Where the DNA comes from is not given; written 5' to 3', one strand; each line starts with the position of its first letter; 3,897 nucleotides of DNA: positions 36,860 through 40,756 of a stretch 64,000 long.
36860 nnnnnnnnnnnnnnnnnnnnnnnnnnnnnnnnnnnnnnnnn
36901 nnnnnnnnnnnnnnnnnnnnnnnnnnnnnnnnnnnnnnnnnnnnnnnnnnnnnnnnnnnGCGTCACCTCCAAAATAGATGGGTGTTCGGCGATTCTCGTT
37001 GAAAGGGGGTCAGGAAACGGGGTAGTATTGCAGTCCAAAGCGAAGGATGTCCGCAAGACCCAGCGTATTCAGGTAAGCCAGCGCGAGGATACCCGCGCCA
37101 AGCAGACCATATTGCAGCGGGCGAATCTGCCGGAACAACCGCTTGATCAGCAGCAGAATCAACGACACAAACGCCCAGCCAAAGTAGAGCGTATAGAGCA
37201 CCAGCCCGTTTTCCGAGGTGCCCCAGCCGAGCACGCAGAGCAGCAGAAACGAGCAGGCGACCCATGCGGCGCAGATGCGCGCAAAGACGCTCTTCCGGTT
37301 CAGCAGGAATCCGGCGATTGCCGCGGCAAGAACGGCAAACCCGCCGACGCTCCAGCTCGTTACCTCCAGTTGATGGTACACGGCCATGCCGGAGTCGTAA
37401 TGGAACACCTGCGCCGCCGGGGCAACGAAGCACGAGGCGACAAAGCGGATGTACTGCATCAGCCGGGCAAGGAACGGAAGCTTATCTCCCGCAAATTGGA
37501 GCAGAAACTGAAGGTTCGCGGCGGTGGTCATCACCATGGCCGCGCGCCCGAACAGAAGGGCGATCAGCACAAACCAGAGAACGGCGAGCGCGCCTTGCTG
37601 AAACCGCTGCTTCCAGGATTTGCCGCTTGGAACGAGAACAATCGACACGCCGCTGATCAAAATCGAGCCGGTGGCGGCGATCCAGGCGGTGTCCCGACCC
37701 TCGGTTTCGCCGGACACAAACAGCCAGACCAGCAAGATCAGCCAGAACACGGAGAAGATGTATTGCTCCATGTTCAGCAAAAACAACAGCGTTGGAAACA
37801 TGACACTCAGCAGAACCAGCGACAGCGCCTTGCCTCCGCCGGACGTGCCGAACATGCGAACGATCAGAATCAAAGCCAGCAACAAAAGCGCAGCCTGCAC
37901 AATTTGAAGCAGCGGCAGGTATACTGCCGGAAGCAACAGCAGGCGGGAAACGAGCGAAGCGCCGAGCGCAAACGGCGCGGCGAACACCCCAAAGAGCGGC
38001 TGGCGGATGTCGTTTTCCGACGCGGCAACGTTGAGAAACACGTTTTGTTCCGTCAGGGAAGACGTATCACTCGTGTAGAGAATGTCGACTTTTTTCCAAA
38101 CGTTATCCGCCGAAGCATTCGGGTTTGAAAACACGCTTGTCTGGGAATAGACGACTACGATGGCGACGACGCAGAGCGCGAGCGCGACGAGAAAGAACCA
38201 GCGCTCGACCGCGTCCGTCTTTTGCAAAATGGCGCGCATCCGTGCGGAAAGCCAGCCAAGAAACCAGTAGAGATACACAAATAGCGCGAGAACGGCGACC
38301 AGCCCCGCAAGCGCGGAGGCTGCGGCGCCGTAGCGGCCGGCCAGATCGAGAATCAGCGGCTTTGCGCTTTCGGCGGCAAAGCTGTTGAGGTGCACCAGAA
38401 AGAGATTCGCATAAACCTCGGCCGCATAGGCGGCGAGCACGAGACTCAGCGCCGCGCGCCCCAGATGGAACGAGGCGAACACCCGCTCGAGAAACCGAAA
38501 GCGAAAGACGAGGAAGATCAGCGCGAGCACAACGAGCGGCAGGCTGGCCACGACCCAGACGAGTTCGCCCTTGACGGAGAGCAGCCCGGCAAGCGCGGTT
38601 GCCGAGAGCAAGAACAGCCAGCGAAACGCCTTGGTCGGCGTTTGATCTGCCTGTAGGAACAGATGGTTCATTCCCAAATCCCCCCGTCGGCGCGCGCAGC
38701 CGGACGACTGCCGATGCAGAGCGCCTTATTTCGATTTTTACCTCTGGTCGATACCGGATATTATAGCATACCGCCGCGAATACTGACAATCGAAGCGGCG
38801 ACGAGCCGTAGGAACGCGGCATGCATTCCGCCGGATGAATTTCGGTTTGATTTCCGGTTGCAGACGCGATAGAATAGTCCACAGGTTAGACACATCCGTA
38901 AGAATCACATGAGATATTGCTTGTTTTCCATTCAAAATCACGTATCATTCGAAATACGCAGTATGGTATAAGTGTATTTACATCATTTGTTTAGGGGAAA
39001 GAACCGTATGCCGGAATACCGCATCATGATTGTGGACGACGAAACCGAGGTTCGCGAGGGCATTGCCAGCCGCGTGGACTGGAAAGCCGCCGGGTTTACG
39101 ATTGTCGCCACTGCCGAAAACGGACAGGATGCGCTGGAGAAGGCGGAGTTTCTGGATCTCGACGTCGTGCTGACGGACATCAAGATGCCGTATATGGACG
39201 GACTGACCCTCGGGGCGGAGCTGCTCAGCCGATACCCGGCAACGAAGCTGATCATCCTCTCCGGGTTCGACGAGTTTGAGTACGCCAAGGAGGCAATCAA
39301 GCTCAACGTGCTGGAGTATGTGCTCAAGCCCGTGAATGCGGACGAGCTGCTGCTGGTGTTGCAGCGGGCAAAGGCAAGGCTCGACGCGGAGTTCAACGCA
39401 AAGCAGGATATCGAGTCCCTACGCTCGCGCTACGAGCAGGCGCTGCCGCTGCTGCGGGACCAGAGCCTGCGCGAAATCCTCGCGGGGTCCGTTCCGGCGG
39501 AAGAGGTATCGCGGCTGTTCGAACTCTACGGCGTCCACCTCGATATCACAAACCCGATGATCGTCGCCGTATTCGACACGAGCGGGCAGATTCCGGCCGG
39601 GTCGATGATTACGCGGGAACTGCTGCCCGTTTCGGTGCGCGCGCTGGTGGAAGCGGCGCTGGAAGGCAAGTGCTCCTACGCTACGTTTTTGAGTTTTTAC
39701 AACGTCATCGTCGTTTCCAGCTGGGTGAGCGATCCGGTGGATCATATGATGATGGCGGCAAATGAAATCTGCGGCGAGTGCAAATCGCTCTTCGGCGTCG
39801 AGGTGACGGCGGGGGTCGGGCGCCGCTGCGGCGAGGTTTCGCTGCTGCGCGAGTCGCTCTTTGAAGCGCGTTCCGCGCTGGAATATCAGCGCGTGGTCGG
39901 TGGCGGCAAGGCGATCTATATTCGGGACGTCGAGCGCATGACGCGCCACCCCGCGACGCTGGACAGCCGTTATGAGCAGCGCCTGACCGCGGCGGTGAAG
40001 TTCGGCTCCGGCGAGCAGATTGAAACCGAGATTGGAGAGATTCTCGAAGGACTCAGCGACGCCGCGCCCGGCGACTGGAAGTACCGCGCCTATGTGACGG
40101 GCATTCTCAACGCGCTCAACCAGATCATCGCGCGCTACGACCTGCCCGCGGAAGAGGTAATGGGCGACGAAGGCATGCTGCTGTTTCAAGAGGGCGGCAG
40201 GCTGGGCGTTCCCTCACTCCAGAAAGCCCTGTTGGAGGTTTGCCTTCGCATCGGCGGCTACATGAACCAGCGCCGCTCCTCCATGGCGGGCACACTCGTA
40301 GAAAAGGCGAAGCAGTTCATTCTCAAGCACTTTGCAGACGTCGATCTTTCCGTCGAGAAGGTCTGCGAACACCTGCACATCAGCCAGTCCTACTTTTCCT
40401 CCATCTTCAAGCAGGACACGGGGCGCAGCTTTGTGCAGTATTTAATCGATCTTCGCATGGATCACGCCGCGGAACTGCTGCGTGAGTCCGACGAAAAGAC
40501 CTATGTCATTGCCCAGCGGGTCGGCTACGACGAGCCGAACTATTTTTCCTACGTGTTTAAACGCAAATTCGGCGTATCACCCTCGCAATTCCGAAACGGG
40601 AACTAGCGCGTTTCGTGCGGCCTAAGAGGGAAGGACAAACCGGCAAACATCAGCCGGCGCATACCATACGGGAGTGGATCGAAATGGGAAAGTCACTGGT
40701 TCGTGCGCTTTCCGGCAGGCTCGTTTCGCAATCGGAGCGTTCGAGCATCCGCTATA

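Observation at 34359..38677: Minus-strand operon: polytopic (GT-C-like?) membrane protein + DPPR-synthase-like UbiA + LRR lipoprotein, a possible polyprenyl-phosphoribose-dependent envelope glycosylation system in a Firmicute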

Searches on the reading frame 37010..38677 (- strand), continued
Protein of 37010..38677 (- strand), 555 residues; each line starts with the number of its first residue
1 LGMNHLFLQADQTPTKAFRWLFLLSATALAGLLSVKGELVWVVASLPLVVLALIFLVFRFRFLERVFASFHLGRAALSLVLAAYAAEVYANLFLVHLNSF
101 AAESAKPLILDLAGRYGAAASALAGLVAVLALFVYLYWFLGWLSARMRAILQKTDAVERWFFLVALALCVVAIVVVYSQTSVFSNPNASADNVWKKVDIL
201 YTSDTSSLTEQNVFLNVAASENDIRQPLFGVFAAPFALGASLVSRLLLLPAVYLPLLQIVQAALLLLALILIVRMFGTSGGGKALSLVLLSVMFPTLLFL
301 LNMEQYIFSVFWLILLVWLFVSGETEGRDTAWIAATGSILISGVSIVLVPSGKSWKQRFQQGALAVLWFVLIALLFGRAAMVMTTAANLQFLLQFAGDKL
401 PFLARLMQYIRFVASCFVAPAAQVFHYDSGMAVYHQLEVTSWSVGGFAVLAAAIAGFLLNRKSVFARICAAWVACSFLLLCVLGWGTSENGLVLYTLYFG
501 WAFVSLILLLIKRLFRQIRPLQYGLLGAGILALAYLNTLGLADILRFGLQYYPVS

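Call 69: search_protein_families(library=pfam, proteins=[P0101, P0254, P0265, P0308, P0326, P0361, P0116, P0286, P0324, P0272], max_evalue=0.001)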
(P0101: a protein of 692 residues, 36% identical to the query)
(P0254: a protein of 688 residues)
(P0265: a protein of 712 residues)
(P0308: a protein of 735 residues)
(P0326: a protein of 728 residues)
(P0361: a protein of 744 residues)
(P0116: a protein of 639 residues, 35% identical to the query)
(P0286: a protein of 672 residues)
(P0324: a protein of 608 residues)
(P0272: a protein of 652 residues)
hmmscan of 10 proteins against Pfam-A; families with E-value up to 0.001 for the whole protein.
P0101 (692 aa): 0 families

P0254 (688 aa): 0 families

P0265 (712 aa): 0 families

P0308 (735 aa): 1 family
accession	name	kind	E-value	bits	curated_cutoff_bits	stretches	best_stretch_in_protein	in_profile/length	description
PF12710.13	HAD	-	1.4e-17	65.2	27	1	5-170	2-189/189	haloacid dehalogenase-like hydrolase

P0326 (728 aa): 1 family
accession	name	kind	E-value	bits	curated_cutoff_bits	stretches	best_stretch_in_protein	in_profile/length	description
PF12710.13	HAD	-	3.7e-16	60.6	27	1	5-169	3-189/189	haloacid dehalogenase-like hydrolase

P0361 (744 aa): 0 families

P0116 (639 aa): 0 families

P0286 (672 aa): 0 families

P0324 (608 aa): 0 families

P0272 (652 aa): 1 family
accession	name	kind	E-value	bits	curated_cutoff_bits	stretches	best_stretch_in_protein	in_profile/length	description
PF19558.4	DUF6080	-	0.00016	20.9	27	0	543-615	349-419/447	Family of unknown function (DUF6080)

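Call 76: search_protein_families(library=pfam, proteins=[L071:9433-10947:-], max_evalue=1)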
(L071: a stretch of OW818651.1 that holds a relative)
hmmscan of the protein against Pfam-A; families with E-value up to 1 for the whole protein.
L071:9433-10947:- (504 aa): 0 families

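Call 78: search_protein_families(library=pfam, proteins=[L075:6168-7106:+, L075:5017-6165:+, L034:6859-7773:+, L034:705-2471:+, L023:5169-6170:+, L021:565-1668:+, L021:1665-2819:+, L013:1336-4650:+], max_evalue=0.0001)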
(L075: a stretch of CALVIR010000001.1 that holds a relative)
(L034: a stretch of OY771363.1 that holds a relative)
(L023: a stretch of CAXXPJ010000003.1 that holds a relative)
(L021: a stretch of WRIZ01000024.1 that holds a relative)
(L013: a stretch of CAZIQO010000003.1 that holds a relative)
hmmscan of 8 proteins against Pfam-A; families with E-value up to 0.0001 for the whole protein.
L075:6168-7106:+ (312 aa): 2 families
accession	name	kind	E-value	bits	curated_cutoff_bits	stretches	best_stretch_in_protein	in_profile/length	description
PF00535.33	Glycos_transf_2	-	1.2e-18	68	23.3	1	9-163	2-164/168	Glycosyl transferase family 2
PF13641.12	Glyco_tranf_2_3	-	1.4e-05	25.7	27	1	7-115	3-123/230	Glycosyltransferase like family 2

L075:5017-6165:+ (382 aa): 1 family
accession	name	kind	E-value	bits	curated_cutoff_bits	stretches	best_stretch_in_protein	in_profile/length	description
PF01757.29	Acyl_transf_3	-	1.9e-17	63.7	31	1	10-340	3-324/326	Acyltransferase domain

L034:6859-7773:+ (304 aa): 1 family
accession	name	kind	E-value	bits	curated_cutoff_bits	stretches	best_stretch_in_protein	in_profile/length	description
PF02485.27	Branch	-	5.1e-19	69.3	23.4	1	10-261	2-234/250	Core-2/I-Branching enzyme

L034:705-2471:+ (588 aa): 2 families
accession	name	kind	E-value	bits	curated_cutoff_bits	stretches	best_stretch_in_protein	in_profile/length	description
PF09992.14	NAGPA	-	1.4e-30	107.2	25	1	390-566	2-166/169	Phosphodiester glycosidase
PF02585.22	PIG-L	-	3e-10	41.1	28.2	1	45-151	1-113/129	GlcNAc-PI de-N-acetylase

L023:5169-6170:+ (333 aa): 1 family
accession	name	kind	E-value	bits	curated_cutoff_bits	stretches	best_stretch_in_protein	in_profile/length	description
PF01522.26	Polysacc_deac_1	-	9e-37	126.2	23.1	1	122-244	3-124/124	Polysaccharide deacetylase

L021:565-1668:+ (367 aa): 1 family
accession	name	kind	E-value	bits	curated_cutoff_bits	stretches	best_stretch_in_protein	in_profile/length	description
PF00953.26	Glycos_transf_4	-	4.1e-41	141.1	27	1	89-247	2-158/160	Glycosyl transferase family 4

L021:1665-2819:+ (384 aa): 1 family
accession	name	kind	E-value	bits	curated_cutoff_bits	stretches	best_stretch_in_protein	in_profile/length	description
PF02350.25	Epimerase_2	-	3.4e-109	365.3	30.6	1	25-367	1-346/347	UDP-N-acetylglucosamine 2-epimerase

L013:1336-4650:+ (1104 aa): 4 families
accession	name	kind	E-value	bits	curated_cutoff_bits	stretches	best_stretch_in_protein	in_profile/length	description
PF00932.25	LTD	-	2.4e-62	208.5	34.3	4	42-145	8-106/109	Lamin Tail Domain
PF08757.17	CotH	-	4.2e-29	102.5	23.8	1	781-1073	2-316/322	CotH kinase protein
PF13290.12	CHB_HEX_C_1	-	2.8e-17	62.9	22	1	655-718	2-66/67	Chitobiase/beta-hexosaminidase C-terminal domain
PF13287.12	Fn3_assoc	-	7.3e-15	55.3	23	1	668-722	5-59/59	Fn3 associated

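Call 89: find_encoding_contigs(protein=P0007, flank=10000, max_places=1)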
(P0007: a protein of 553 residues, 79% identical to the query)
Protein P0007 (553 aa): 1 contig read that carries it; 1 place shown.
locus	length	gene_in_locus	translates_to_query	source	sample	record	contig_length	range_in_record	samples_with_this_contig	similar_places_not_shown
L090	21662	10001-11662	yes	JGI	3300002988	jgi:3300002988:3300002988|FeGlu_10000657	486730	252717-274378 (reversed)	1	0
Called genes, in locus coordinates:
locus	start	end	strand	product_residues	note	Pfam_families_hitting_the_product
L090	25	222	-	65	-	-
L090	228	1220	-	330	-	PF02653:BPD_transp_2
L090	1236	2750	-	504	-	PF00005:ABC_tran, PF13304:AAA_21 (faint), PF00005:ABC_tran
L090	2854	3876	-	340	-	PF00532:Peripla_BP_1, PF13407:Peripla_BP_4, PF13377:Peripla_BP_3 (weak)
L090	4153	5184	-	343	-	PF13407:Peripla_BP_4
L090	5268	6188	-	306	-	PF00532:Peripla_BP_1 (weak), PF13407:Peripla_BP_4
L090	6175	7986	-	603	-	PF02743:dCache_1, PF06580:His_kinase, PF02518:HATPase_c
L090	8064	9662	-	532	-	PF00072:Response_reg, PF17853:GGDEF_2 (faint), PF00165:HTH_AraC, PF12833:HTH_18, PF00165:HTH_AraC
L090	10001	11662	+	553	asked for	-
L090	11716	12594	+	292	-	PF01040:UbiA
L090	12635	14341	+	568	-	PF13855:LRR_8 (faint), PF14580:LRR_9 (faint), PF12799:LRR_4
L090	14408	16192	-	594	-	PF02730:AFOR_N, PF01314:AFOR_C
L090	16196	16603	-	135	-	PF13484:Fer4_16 (faint), PF12797:Fer4_2 (faint), PF13183:Fer4_8 (weak), PF13237:Fer4_10 (faint), PF12838:Fer4_7 (weak), PF13187:Fer4_9 (weak), PF00037:Fer4 (weak), PF14697:Fer4_21 (weak), +2 more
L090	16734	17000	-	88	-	PF02597:ThiS (weak)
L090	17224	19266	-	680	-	PF03415:Peptidase_C11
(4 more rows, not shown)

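Call 96: search_protein_families(library=pfam, proteins=[L015:6434-7870:+, L015:10565-11128:+, L015:11259-12638:+, L015:2711-4546:+, L002:5819-7747:+, L002:2772-4661:+, L018:5471-5824:+, L018:2643-4397:+], max_evalue=0.001)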
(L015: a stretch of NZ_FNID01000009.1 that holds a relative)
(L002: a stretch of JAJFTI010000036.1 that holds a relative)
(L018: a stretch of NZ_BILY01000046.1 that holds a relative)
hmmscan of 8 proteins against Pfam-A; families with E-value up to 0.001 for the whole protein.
L015:6434-7870:+ (478 aa): 1 family
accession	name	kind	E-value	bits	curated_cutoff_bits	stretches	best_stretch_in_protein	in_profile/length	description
PF01547.30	SBP_bac_1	-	1.4e-26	94.7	26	1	66-369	3-304/307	Bacterial extracellular solute-binding protein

L015:10565-11128:+ (187 aa): 6 families
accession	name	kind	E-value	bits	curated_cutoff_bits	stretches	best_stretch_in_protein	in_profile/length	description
PF00583.31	Acetyltransf_1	-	4e-19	69.4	20.7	1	39-161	4-116/116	Acetyltransferase (GNAT) family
PF13508.13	Acetyltransf_7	-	6.4e-12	46.1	27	1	73-162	4-83/84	Acetyltransferase (GNAT) domain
PF13420.13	Acetyltransf_4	-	1e-11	45.5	24.3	1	25-176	1-149/155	Acetyltransferase (GNAT) domain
PF13302.13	Acetyltransf_3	-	8e-09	36.8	25.4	1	25-162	4-138/138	Acetyltransferase (GNAT) domain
PF13673.13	Acetyltransf_10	-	1.7e-07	31.7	23.6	1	74-165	33-111/128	Acetyltransferase (GNAT) domain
PF08445.16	FR47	-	1.7e-05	25.1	22.1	1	109-164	26-80/86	FR47-like protein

L015:11259-12638:+ (459 aa): 1 family
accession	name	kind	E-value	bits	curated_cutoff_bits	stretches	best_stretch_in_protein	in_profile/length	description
PF00171.27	Aldedh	-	5.9e-87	292.6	23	1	2-429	27-460/461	Aldehyde dehydrogenase family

L015:2711-4546:+ (611 aa): 8 families
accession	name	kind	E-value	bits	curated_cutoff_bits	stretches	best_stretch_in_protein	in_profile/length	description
PF00009.33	GTP_EFTU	-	3.9e-55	186.8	26.5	1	5-196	2-187/188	Elongation factor Tu GTP binding domain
PF21018.2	BipA_C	-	1.5e-44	150.7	23.8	1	486-594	1-109/110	TypA/BipA C-terminal domain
PF00679.30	EFG_C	-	5.1e-24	84.6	27.9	1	398-484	1-88/89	Elongation factor G C-terminus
PF03144.31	GTP_EFTU_D2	-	1.2e-13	51.7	30.3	1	220-292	1-73/73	Elongation factor Tu domain 2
PF22042.2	EF-G_D2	-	7.3e-10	39.3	27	1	206-293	2-83/84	Elongation factor G domain 2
PF01926.29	MMR_HSR1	-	2e-05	25.1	21.9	1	9-130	2-113/113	50S ribosome-binding GTPase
PF14492.12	EFG_III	-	0.00013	22.4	27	1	333-384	20-72/75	Elongation Factor G, domain III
PF02421.24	FeoB_N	-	0.00075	19.5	27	0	54-153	32-137/156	Ferrous iron transport protein B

L002:5819-7747:+ (642 aa): 0 families

L002:2772-4661:+ (629 aa): 3 families
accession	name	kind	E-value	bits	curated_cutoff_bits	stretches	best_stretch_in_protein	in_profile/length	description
PF00664.28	ABC_membrane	-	2.1e-41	142.8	28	1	29-294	3-266/274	ABC transporter transmembrane region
PF00005.33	ABC_tran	-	3.1e-29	102.7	25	1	406-555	1-137/137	ABC transporter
PF02463.25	SMC_N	-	2.4e-05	24.3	40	1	505-596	135-210/220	RecF/RecN/SMC N terminal domain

L018:5471-5824:+ (117 aa): 1 family
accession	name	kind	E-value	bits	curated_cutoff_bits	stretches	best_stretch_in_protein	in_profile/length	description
PF00892.27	EamA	-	3.6e-10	40.7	28.2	1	12-115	33-134/135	EamA-like transporter family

L018:2643-4397:+ (584 aa): 3 families
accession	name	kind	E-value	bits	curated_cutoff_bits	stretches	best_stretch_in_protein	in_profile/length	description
PF00664.28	ABC_membrane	-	6.4e-55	187.2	28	1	29-298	2-273/274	ABC transporter transmembrane region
PF00005.33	ABC_tran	-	2.5e-35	122.5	25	1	361-510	1-137/137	ABC transporter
PF02463.25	SMC_N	-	2.8e-10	40.5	40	1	401-554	110-213/220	RecF/RecN/SMC N terminal domain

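Call 97: find_related_loci(query=A1, collection=viral_contigs, flank=6000)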
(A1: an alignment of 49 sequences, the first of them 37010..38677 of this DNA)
Query A1 (555 aa) in viral_contigs; peptide patterns used: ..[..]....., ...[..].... (x = any residue, [..] = any of these).
57 stretches matched a pattern, but none encodes a relative of the query by tblastn (E <= 1e-3).

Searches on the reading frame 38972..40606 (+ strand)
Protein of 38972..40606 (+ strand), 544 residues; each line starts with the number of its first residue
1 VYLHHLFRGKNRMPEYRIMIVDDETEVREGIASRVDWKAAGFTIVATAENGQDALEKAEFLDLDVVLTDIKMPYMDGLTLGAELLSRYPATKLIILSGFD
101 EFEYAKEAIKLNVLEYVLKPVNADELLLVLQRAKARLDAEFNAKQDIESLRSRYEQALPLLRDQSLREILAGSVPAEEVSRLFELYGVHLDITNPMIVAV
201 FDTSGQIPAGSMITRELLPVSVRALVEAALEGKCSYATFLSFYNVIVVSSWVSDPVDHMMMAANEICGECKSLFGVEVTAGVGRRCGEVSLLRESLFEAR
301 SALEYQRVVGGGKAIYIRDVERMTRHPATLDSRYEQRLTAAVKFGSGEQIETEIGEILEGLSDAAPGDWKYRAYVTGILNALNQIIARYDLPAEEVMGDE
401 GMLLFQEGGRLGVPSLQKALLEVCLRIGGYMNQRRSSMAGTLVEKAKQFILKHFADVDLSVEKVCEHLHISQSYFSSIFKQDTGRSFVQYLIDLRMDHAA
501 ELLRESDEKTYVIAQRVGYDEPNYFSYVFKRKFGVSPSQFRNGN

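Call 59: search_protein_families(library=pfam, proteins=[window:38972-40606:+], max_evalue=0.00001)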
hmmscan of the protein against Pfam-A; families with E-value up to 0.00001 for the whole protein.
window:38972-40606:+ (544 aa): 4 families
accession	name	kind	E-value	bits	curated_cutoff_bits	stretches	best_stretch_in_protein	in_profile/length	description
PF00072.30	Response_reg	-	9.7e-25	87.3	30.2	1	18-129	1-109/111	Response regulator receiver domain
PF12833.13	HTH_18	-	4.8e-22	78.5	33.6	1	465-542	2-79/80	Helix-turn-helix domain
PF00165.29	HTH_AraC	-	3.6e-19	68.8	26.6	2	458-491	8-41/42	Bacterial regulatory helix-turn-helix proteins, AraC family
PF17853.6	GGDEF_2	-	1.6e-06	28.8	24.5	1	178-304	7-115/116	GGDEF-like domain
